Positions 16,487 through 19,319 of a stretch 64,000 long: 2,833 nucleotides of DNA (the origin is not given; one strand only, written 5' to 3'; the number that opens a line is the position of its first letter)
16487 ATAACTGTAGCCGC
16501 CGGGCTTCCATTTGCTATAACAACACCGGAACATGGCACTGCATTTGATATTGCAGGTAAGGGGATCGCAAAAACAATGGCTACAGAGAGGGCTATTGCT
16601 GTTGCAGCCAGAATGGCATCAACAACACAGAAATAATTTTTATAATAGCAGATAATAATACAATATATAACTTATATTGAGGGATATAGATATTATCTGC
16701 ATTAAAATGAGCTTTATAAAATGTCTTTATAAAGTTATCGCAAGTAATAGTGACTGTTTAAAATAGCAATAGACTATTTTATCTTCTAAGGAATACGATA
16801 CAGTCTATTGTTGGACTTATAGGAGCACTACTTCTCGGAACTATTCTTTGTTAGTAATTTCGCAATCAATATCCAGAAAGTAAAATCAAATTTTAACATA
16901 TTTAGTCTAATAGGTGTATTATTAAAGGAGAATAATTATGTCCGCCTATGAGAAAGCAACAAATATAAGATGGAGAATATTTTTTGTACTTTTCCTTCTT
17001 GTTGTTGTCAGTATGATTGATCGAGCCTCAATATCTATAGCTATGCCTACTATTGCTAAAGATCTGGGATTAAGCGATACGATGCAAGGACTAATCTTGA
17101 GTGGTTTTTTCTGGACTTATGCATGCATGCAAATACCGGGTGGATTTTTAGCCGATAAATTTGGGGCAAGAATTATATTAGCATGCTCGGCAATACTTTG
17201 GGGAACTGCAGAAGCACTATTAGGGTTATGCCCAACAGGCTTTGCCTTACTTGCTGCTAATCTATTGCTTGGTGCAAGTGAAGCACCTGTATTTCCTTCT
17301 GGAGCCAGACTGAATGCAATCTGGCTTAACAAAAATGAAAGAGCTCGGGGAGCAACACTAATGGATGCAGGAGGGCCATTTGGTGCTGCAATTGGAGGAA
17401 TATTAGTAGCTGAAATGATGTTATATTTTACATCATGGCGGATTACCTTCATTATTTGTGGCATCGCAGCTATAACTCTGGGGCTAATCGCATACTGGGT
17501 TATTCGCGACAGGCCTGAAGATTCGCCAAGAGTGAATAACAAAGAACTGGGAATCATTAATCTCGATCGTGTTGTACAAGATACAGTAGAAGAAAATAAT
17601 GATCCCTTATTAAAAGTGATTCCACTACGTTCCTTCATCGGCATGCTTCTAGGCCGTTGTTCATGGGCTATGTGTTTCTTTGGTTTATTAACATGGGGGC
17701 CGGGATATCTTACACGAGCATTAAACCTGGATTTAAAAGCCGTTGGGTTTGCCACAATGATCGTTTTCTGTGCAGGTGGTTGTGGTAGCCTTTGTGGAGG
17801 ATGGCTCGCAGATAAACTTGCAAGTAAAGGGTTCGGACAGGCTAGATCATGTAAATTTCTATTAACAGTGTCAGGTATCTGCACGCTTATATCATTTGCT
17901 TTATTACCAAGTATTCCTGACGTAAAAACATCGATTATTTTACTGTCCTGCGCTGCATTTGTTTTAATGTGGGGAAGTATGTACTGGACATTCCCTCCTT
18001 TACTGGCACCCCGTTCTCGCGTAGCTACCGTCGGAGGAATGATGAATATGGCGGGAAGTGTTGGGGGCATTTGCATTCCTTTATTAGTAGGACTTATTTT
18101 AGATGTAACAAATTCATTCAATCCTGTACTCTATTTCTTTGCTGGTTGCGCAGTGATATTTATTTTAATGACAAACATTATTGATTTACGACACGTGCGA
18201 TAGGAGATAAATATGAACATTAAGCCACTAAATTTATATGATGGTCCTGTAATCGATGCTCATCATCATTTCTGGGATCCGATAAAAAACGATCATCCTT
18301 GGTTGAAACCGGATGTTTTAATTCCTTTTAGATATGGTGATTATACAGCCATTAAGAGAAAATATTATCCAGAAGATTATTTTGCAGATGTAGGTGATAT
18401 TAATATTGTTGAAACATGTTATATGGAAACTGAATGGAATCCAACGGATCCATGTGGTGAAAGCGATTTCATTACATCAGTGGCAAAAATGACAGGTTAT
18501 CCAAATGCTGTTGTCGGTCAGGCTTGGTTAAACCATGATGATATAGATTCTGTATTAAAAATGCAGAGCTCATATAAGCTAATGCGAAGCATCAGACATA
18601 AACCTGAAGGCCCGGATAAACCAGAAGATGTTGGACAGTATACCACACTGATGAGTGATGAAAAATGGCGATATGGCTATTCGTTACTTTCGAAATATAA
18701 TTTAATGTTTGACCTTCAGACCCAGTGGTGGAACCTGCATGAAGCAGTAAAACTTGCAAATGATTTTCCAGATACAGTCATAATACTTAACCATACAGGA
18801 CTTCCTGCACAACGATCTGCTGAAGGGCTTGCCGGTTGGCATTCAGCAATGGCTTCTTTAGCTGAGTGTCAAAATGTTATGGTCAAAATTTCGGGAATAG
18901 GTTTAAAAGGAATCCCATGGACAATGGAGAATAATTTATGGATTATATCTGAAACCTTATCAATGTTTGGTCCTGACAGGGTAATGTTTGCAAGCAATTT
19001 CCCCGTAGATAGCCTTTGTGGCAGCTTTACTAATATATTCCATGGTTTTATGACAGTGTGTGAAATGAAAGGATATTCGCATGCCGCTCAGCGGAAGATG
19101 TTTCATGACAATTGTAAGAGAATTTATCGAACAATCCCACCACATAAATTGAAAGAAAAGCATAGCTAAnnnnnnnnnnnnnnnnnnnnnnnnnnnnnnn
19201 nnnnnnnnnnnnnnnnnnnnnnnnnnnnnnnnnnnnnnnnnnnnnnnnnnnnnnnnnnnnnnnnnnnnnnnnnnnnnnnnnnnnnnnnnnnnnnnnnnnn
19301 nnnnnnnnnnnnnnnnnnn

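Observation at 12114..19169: Uncharacterised sugar-acid-type catabolic operon (IclR regulator; DHDPS-like, UxaA/GarD-like, PdxA-like, MFS, amidohydrolase-2)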

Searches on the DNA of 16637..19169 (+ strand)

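Call 57: search_dna_similar(query=window:16637-19169:+, collection=ecoli_genomes, mode=near, max_rows=8, rows=spread)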
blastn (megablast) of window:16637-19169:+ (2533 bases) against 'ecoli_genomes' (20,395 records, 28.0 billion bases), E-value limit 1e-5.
Records with a match: 55; places in all: 55; records where one place covers at least 80% of the query: 55.
Genomes with a match: 55 of 5426; with a place that covers at least 80% of the query: 55. Places per genome that has any: lowest 1, median 1, highest 1. On chromosomes: 55 places; on plasmids: 0.
Best place of each record, by identity: >=99% 54; 80-90% 1.
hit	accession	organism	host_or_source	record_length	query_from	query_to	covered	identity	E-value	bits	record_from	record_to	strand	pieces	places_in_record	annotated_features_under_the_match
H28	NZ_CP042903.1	Escherichia coli strain CFSAN061761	missing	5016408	1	2533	100%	100.0%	0e+0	4678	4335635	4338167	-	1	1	MFS transporter | amidohydrolase family protein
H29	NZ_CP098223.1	Escherichia coli strain Z0117EC0005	Canis lupus familiaris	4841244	1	2533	100%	100.0%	0e+0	4678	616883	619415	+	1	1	MFS transporter | amidohydrolase family protein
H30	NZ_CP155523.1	Escherichia coli strain WWCOL-315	wastewater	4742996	1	2533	100%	100.0%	0e+0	4678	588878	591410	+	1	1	MFS transporter | amidohydrolase family protein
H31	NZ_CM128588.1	Escherichia coli strain 300033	Homo sapiens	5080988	1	2533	100%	100.0%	0e+0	4678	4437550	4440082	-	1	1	MFS transporter | amidohydrolase family protein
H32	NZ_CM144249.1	Escherichia coli strain CB209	Homo sapiens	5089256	1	2533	100%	100.0%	0e+0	4678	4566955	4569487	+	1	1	MFS transporter | amidohydrolase family protein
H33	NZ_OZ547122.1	Escherichia coli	Homo sapiens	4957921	1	2533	100%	100.0%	0e+0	4678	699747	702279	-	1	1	MFS transporter | amidohydrolase family protein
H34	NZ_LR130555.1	Escherichia coli strain MS14385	Homo sapiens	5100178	1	2533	100%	100.0%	0e+0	4678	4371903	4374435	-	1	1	MFS transporter | amidohydrolase family protein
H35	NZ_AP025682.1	Escherichia coli strain Rb-50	Homo sapiens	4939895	159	2521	93%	87.4%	0e+0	2721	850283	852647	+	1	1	MFS transporter | amidohydrolase family protein | GntP family permease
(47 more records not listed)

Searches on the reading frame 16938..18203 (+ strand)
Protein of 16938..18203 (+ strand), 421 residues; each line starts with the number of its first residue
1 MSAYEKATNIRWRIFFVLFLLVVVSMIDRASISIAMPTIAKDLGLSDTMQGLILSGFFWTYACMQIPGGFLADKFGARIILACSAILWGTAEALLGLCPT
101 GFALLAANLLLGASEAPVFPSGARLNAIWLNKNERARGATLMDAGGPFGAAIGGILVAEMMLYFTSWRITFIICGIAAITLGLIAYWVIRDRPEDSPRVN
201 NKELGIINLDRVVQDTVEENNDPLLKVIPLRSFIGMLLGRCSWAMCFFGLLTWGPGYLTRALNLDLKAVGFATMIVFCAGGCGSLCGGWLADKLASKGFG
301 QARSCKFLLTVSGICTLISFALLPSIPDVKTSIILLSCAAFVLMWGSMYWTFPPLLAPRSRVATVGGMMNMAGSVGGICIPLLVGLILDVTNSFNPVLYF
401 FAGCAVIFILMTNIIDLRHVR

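Call 7: search_protein_families(proteins=[window:16938-18203:+], library=ncbifam, max_evalue=0.00001)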
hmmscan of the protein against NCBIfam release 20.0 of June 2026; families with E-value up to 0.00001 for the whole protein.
window:16938-18203:+ (421 aa): 27 families (the best 25 are shown)
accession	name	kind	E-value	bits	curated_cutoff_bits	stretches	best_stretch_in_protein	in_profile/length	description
TIGR00893.1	2A0114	subfamily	5.9e-71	239.5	395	1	20-412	1-395/399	D-galactonate transporter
TIGR00881.1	2A0104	subfamily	2.9e-45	154.9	407.75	1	19-392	1-374/379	phosphoglycerate transporter protein PgtP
TIGR00894.1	2A0114euk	subfamily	2e-28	99.1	626.45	1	46-393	74-425/465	Na(+)-dependent inorganic phosphate cotransporter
TIGR02332.1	HpaX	equivalog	5e-28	98.4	615.4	2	13-203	8-203/412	4-hydroxyphenylacetate permease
NF008661.1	PRK11663.1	subfamily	2.5e-23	82.8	564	1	11-338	28-354/439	MFS transporter family glucose-6-phosphate receptor UhpC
TIGR00895.1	2A0115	subfamily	4.7e-21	75.2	418.55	1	5-388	9-398/398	aromatic acid/H+ symport family MFS transporter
TIGR00712.1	glpT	equivalog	9.7e-20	71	632.55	1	9-412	25-431/440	glycerol-3-phosphate transporter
NF008433.0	PRK11273.1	equivalog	4e-19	69.1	748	1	8-413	24-433/452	glycerol-3-phosphate transporter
NF008586.0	PRK11551.1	equivalog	1.6e-14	53.7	410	1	17-402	19-382/406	3-(3-hydroxy-phenyl)propionate transporter MhpT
NF053517.1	HbztTptrPcaK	equivalog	3.9e-12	45.9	770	1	9-186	15-191/437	4-hydroxybenzoate transporter PcaK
NF011571.1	PRK14995.1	subfamily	2.4e-11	43.1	701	1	11-191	4-185/493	SmvA family efflux MFS transporter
NF007799.0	PRK10504.1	subfamily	3.8e-11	42.6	426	1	5-187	3-182/471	multidrug transporter subunit MdtD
NF012180.1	tet_MFS_43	exception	5.4e-11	42.2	999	1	11-181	19-190/484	tetracycline efflux MFS transporter Tet(43)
NF000031.1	MFS_efflux_LmrA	exception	6.2e-10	38.4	850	1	9-195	27-212/484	lincomycin efflux MFS transporter Lmr(A)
NF049980.1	SfMCT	equivalog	2.1e-09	36.5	320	1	24-402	13-376/378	L-lactate MFS transporter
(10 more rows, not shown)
